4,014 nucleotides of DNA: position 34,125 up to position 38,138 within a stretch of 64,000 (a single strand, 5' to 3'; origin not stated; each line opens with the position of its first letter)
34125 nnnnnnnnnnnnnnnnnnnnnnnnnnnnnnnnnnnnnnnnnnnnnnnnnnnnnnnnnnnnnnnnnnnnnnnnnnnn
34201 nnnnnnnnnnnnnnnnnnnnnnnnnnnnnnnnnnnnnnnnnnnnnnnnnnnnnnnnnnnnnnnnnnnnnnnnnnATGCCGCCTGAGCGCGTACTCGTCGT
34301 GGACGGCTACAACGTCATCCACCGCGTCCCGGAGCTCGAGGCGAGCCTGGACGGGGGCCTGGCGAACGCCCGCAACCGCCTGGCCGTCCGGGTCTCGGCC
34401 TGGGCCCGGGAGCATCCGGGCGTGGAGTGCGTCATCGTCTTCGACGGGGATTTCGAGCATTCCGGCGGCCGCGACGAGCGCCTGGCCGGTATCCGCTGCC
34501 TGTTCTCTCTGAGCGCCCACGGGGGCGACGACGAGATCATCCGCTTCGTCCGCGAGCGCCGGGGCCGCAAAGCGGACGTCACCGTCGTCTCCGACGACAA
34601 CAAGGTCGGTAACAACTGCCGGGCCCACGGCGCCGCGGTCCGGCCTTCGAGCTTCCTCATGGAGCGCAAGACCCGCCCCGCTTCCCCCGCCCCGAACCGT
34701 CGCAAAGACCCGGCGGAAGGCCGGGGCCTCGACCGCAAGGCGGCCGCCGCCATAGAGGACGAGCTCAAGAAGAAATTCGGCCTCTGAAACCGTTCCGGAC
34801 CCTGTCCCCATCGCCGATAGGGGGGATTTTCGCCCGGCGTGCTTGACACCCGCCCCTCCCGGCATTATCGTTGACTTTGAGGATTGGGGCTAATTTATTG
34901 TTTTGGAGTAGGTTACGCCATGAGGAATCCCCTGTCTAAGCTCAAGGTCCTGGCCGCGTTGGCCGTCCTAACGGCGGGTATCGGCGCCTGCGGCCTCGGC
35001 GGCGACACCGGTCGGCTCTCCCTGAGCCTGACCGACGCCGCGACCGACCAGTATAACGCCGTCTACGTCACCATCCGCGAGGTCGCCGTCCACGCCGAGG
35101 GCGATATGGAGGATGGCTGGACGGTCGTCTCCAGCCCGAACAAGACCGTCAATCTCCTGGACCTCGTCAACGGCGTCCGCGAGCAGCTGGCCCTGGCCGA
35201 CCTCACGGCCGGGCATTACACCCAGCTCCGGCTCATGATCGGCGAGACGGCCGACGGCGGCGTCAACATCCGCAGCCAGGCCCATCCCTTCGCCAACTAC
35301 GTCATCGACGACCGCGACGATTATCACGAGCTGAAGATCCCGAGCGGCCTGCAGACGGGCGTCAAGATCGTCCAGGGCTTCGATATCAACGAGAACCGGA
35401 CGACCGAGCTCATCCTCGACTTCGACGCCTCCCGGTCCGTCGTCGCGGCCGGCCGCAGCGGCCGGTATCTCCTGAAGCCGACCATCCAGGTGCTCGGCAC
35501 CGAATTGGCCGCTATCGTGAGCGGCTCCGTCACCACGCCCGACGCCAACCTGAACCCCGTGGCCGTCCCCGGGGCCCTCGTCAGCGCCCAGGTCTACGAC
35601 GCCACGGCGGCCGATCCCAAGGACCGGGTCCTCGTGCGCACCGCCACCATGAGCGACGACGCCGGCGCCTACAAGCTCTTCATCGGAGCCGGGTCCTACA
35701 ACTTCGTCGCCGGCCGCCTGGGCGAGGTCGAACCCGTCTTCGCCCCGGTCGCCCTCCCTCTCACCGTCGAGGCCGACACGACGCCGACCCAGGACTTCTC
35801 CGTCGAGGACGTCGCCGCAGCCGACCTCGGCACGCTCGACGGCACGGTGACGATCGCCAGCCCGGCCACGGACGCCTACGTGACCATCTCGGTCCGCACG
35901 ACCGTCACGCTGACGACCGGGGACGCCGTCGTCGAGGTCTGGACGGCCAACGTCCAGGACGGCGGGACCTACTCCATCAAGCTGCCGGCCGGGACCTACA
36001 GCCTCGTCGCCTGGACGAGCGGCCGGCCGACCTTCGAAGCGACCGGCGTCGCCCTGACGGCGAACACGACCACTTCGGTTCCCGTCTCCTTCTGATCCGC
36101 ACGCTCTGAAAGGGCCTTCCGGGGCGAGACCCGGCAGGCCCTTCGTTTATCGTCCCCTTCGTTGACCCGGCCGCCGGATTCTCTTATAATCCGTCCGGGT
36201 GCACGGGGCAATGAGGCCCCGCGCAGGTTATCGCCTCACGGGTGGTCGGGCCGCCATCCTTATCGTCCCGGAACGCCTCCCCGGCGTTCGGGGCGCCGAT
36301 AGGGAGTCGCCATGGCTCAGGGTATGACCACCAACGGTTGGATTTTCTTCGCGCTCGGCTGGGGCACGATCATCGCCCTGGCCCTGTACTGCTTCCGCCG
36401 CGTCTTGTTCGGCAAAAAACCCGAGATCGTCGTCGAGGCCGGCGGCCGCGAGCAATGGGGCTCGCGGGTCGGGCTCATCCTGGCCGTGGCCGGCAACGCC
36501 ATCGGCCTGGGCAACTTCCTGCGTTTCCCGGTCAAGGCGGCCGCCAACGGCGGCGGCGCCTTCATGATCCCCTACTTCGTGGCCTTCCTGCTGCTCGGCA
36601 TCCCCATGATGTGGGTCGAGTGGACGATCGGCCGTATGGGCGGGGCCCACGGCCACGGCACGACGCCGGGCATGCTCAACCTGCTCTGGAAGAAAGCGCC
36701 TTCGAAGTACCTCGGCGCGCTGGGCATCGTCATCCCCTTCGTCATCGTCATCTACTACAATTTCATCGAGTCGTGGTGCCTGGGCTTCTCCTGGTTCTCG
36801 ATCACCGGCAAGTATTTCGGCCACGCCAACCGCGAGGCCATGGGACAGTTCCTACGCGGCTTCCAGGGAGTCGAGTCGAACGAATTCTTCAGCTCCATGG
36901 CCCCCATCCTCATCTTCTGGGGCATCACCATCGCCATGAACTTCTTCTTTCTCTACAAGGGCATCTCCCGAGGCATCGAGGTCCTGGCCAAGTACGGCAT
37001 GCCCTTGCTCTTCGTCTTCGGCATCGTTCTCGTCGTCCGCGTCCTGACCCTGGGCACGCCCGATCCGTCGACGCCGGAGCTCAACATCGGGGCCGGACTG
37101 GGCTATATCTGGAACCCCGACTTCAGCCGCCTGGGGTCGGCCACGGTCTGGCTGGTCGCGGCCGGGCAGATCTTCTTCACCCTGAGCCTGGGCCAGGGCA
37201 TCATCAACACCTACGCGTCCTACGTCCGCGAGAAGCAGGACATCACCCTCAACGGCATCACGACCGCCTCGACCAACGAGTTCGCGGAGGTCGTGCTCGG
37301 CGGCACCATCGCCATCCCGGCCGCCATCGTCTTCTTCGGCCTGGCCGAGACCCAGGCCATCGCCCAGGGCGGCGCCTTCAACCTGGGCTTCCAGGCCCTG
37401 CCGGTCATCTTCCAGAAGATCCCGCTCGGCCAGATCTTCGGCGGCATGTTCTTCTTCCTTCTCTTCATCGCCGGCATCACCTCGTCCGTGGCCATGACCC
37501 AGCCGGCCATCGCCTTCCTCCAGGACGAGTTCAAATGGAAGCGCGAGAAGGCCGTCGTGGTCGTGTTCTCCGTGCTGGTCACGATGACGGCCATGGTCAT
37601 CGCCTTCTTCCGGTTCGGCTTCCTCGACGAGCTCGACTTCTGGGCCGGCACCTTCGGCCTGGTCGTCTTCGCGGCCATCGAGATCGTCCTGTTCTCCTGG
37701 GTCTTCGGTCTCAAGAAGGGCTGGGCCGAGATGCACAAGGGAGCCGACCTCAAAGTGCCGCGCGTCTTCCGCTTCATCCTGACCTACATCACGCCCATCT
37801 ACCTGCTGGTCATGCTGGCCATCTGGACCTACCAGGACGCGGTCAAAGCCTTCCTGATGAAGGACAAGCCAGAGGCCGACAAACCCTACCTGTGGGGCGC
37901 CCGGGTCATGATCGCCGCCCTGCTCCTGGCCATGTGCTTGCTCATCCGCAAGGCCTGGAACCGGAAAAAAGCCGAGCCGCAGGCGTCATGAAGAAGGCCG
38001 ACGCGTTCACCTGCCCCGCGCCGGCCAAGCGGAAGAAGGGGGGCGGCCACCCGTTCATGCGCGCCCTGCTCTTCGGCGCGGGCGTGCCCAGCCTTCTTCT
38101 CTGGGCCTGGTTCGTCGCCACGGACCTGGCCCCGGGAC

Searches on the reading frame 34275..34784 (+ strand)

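Call 18: search_protein_families(library=pfam, proteins=[window:34275-34784:+], max_evalue=0.001)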
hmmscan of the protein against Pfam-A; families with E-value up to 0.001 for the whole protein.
window:34275-34784:+ (170 aa): 1 family
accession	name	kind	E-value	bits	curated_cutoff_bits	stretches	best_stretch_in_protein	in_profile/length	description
PF05991.17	NYN_YacP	-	2.3e-19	70.4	24.6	1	7-134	1-129/166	YacP-like NYN domain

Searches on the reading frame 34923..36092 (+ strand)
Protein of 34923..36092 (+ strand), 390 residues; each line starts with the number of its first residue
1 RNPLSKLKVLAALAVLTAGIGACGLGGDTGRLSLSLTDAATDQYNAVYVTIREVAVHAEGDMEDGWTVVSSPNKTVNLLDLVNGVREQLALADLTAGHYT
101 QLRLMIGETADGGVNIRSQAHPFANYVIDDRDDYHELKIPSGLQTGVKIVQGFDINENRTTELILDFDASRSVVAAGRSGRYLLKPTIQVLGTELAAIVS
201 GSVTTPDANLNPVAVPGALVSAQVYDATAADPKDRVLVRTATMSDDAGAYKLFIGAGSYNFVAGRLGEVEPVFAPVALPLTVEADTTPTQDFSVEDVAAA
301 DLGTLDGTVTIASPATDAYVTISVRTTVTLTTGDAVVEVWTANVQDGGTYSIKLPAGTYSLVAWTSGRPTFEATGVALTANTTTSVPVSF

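Call 18: search_protein_families(library=pfam, proteins=[window:34923-36092:+], max_evalue=0.001)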
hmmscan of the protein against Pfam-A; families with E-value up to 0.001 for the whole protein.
window:34923-36092:+ (390 aa): 2 families
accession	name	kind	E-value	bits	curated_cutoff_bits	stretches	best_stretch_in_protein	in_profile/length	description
PF14321.11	DUF4382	-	1.4e-34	119.7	25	1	29-186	1-136/136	Domain of unknown function (DUF4382)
PF13620.12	CarboxypepD_reg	-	1.4e-07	32.2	32.3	1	305-387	2-78/82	Carboxypeptidase regulatory-like domain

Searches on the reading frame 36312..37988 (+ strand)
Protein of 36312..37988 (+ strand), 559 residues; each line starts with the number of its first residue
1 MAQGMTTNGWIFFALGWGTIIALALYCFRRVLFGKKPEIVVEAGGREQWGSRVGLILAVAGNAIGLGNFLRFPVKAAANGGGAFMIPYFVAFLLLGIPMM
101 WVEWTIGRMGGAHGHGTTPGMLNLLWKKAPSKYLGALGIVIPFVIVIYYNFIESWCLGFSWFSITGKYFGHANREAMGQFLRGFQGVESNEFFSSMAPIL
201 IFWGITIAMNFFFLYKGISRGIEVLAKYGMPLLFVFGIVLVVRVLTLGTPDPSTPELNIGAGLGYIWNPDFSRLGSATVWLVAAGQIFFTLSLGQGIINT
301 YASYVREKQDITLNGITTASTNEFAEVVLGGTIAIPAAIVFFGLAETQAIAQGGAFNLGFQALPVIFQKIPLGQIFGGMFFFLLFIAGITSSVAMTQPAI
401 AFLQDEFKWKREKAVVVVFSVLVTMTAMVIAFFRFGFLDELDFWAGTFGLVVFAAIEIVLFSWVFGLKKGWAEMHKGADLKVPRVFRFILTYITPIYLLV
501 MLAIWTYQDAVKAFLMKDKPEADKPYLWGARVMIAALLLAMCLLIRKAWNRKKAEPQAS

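Call 18: search_protein_families(library=pfam, proteins=[window:36312-37988:+], max_evalue=0.001)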
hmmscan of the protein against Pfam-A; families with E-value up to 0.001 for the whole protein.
window:36312-37988:+ (559 aa): 1 family
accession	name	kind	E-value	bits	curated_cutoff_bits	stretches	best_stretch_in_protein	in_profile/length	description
PF00209.24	SNF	-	2.3e-52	178.8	27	2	197-507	178-482/524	Sodium:neurotransmitter symporter family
